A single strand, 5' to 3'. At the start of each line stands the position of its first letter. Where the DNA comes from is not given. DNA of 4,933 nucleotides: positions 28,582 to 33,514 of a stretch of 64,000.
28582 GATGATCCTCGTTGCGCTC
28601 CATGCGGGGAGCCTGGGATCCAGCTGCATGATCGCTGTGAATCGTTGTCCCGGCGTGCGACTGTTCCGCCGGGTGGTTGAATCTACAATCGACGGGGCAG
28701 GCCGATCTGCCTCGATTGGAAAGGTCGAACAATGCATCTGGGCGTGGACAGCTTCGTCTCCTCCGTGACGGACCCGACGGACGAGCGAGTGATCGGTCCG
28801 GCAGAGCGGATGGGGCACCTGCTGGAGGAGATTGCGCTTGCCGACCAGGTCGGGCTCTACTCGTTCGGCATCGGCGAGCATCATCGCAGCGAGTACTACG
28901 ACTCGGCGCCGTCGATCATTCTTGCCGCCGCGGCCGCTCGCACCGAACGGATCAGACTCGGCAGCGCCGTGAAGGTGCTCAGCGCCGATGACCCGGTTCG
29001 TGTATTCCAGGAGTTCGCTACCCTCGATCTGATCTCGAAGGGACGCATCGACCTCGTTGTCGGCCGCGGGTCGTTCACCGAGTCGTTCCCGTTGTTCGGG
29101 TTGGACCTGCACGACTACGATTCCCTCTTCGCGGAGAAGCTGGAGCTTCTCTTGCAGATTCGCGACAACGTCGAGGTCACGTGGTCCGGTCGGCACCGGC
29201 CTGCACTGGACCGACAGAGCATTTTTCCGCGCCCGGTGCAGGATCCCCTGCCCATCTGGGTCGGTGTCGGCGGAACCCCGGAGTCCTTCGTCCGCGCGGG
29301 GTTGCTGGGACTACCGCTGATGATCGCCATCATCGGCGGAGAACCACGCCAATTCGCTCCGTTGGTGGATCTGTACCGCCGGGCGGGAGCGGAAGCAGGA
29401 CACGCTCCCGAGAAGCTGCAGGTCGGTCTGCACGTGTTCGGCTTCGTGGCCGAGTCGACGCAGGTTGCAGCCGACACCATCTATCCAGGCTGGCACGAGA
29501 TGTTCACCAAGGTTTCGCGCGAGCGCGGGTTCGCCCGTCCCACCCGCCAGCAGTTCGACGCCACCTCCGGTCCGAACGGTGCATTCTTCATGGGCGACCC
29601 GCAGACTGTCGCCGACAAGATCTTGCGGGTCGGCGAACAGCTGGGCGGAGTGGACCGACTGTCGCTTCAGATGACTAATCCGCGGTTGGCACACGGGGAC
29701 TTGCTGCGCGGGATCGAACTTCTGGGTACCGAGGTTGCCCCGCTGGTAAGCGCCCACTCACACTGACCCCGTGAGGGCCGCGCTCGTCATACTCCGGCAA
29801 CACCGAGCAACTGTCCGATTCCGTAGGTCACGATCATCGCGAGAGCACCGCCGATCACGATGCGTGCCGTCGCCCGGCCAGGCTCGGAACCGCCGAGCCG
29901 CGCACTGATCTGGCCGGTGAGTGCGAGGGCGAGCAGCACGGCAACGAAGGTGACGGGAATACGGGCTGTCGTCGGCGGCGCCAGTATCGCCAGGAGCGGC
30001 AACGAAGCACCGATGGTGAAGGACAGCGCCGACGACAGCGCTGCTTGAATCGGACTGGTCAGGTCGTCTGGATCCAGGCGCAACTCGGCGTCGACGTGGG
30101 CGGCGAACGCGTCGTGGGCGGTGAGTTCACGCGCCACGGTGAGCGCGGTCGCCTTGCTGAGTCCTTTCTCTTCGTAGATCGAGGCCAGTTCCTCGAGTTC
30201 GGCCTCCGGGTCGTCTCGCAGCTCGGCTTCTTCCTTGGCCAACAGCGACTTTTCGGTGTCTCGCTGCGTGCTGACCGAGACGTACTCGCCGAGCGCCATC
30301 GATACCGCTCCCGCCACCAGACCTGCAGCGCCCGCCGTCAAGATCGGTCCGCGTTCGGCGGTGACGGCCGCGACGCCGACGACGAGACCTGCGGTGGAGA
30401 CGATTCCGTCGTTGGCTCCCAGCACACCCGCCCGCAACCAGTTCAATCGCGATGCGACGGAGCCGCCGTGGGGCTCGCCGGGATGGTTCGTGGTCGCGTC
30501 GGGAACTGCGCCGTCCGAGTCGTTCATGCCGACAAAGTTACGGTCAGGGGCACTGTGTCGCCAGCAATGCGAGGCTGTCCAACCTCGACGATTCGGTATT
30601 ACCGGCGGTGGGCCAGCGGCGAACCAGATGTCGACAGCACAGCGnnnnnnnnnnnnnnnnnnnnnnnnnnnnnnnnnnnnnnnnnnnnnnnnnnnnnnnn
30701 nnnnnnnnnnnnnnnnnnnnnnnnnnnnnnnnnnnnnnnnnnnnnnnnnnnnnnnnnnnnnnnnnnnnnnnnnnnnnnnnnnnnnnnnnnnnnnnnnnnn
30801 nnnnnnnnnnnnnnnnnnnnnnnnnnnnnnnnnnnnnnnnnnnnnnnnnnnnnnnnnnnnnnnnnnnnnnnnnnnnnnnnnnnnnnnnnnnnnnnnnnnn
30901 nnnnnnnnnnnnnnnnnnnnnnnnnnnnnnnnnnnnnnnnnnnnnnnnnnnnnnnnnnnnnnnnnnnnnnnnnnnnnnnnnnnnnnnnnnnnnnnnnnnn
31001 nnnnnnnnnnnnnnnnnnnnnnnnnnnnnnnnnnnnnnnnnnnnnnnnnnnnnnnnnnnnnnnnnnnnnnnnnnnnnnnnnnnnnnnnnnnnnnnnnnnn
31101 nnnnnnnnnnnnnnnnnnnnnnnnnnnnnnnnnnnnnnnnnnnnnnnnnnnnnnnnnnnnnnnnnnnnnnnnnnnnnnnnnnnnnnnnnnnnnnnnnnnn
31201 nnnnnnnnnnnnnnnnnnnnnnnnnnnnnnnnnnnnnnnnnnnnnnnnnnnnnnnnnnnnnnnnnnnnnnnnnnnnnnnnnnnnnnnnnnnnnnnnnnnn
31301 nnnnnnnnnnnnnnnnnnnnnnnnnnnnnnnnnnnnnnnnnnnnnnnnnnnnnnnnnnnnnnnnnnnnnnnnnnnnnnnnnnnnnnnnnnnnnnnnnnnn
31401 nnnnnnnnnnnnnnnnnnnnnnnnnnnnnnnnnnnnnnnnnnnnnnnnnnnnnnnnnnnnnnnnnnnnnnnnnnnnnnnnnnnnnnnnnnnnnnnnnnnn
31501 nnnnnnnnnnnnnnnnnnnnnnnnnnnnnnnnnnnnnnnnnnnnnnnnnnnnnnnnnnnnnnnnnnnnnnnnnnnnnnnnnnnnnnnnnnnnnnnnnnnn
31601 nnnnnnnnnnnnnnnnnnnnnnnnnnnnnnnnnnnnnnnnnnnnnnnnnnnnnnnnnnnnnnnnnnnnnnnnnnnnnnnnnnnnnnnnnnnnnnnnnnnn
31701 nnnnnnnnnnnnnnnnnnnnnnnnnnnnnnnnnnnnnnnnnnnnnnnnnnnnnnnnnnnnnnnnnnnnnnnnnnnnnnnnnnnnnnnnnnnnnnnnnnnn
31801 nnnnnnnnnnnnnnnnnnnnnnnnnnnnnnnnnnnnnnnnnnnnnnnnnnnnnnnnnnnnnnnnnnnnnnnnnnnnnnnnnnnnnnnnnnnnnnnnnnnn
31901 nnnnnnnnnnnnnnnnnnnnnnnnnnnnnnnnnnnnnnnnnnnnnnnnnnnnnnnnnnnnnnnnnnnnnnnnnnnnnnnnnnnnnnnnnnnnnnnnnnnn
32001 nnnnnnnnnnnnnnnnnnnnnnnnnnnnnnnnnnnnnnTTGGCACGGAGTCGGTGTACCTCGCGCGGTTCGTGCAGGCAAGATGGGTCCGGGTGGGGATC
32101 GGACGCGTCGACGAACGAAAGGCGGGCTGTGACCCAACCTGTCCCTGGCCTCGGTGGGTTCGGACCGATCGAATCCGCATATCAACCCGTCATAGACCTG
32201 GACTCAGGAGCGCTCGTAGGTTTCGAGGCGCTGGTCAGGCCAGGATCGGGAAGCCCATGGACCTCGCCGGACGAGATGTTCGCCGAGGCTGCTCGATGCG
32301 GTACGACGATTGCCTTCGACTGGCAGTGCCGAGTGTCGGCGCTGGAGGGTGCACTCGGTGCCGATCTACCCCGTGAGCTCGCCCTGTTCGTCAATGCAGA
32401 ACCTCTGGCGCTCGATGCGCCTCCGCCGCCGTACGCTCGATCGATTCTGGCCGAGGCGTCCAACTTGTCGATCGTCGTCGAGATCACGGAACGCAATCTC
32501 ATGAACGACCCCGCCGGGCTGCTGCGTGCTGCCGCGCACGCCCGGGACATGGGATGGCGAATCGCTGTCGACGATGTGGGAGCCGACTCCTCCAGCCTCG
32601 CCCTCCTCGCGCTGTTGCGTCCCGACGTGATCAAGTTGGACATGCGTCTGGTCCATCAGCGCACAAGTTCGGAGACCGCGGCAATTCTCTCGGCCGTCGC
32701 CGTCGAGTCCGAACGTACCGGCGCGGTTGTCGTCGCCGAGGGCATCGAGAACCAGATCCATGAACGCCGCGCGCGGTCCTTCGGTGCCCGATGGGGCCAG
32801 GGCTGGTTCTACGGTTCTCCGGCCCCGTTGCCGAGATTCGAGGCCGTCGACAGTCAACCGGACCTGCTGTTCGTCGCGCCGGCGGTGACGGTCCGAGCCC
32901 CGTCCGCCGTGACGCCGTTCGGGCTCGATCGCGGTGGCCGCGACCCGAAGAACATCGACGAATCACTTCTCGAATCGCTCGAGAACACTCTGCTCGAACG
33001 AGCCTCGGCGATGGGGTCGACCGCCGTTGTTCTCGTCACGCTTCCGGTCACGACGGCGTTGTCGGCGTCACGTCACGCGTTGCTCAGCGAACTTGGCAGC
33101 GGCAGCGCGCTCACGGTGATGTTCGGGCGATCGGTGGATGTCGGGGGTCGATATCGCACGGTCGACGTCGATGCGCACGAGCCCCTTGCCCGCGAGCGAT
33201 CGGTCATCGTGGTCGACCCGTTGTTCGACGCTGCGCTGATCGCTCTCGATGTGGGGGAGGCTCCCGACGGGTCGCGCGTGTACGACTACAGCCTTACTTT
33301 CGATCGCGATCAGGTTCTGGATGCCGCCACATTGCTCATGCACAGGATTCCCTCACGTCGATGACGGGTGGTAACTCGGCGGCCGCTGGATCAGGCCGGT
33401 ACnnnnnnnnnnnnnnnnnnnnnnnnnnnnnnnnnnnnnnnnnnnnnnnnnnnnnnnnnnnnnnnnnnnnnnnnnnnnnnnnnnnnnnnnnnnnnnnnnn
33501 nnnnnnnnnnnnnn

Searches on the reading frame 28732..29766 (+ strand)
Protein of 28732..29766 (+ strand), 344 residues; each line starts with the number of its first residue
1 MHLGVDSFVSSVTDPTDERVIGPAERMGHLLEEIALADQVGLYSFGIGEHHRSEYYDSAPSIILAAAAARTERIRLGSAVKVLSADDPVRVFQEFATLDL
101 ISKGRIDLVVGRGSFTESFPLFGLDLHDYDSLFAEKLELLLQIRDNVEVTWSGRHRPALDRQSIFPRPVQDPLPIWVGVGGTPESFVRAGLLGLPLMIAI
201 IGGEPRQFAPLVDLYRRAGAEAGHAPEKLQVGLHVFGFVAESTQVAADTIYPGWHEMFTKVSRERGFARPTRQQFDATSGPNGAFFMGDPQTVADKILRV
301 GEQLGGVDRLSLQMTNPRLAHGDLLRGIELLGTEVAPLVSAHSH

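Call 7: search_protein_families(library=pfam, proteins=[P0002, P0003], max_evalue=0.01)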
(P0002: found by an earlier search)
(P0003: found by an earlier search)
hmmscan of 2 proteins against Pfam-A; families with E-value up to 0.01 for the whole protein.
P0002 (247 aa): 2 families
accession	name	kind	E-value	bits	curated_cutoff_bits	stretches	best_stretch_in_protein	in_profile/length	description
PF02979.21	NHase_alpha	-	5.5e-71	238.2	27.2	1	27-217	2-184/184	Nitrile hydratase, alpha chain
PF14407.11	Frankia_peptide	-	0.0042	17.8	48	0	67-96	4-33/63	Ribosomally synthesized peptide prototyped by Frankia Franean1_4349.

P0003 (120 aa): 1 family
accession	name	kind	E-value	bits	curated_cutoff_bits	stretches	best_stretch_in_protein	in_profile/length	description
PF21006.2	NHase_beta_N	-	0.00016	22.1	21.5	1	66-116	50-100/115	Nitrile hydratase beta subunit, N-terminal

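Call 8: search_protein_families(library=ncbifam, proteins=[P0002, P0003], max_evalue=0.01)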
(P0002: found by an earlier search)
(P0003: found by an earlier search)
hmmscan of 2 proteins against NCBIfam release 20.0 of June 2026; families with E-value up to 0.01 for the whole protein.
P0002 (247 aa): 4 families
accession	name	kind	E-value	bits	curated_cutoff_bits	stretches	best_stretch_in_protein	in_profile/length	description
TIGR03887.1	thiocyan_alph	equivalog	1e-114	381.3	291.45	1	23-222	1-200/200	thiocyanate hydrolase subunit gamma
TIGR01323.1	nitrile_alph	equivalog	1.2e-60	204.3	249.85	1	34-220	9-187/189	nitrile hydratase subunit alpha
TIGR03793.1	leader_NHLP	domain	1.8e-13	50.1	50.9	1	149-206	18-73/77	NHLP leader peptide family RiPP precursor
TIGR04351.1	TOMM_nitrile_2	subfamily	3.7e-05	23.2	65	0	148-171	13-36/48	TIGR04351 family putative TOMM peptide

P0003 (120 aa): 1 family
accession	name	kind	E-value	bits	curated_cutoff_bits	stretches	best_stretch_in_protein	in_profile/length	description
TIGR03888.1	nitrile_beta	equivalog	0.0061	16.5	152.2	1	64-114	48-98/226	nitrile hydratase subunit beta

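Call 67: search_protein_families(library=pfam, proteins=[window:28732-29766:+], max_evalue=0.00001)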
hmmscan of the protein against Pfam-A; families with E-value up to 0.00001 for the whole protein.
window:28732-29766:+ (344 aa): 1 family
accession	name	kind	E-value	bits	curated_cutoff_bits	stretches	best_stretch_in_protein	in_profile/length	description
PF00296.26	Bac_luciferase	-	1.4e-54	186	27.9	1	25-304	20-310/314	Luciferase-like monooxygenase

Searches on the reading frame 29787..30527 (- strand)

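Call 67: search_protein_families(library=pfam, proteins=[window:29787-30527:-], max_evalue=0.00001)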
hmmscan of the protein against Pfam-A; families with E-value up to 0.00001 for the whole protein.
window:29787-30527:- (246 aa): 1 family
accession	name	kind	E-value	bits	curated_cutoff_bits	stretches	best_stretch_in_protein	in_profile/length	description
PF01988.24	VIT1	-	1.5e-68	231.3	28.1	1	31-239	1-214/214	VIT family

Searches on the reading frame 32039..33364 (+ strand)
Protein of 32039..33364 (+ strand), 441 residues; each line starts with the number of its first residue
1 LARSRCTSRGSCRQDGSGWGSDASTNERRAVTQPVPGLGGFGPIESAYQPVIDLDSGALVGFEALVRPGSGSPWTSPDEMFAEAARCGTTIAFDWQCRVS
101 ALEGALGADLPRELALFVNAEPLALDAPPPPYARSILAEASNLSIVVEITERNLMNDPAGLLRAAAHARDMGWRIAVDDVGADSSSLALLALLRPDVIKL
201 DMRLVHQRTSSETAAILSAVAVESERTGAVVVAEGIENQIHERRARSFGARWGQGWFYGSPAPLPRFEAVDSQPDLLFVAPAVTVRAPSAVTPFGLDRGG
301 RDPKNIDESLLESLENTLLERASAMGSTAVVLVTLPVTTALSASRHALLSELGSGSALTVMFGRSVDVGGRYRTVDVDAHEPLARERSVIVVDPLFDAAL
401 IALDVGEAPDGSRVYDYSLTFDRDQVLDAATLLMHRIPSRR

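Call 67: search_protein_families(library=pfam, proteins=[window:32039-33364:+], max_evalue=0.00001)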
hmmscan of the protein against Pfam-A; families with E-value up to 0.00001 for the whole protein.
window:32039-33364:+ (441 aa): 1 family
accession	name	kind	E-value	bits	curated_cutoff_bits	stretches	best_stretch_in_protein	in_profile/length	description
PF00563.25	EAL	-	4.6e-35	121.5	31.3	1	45-261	14-236/236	EAL domain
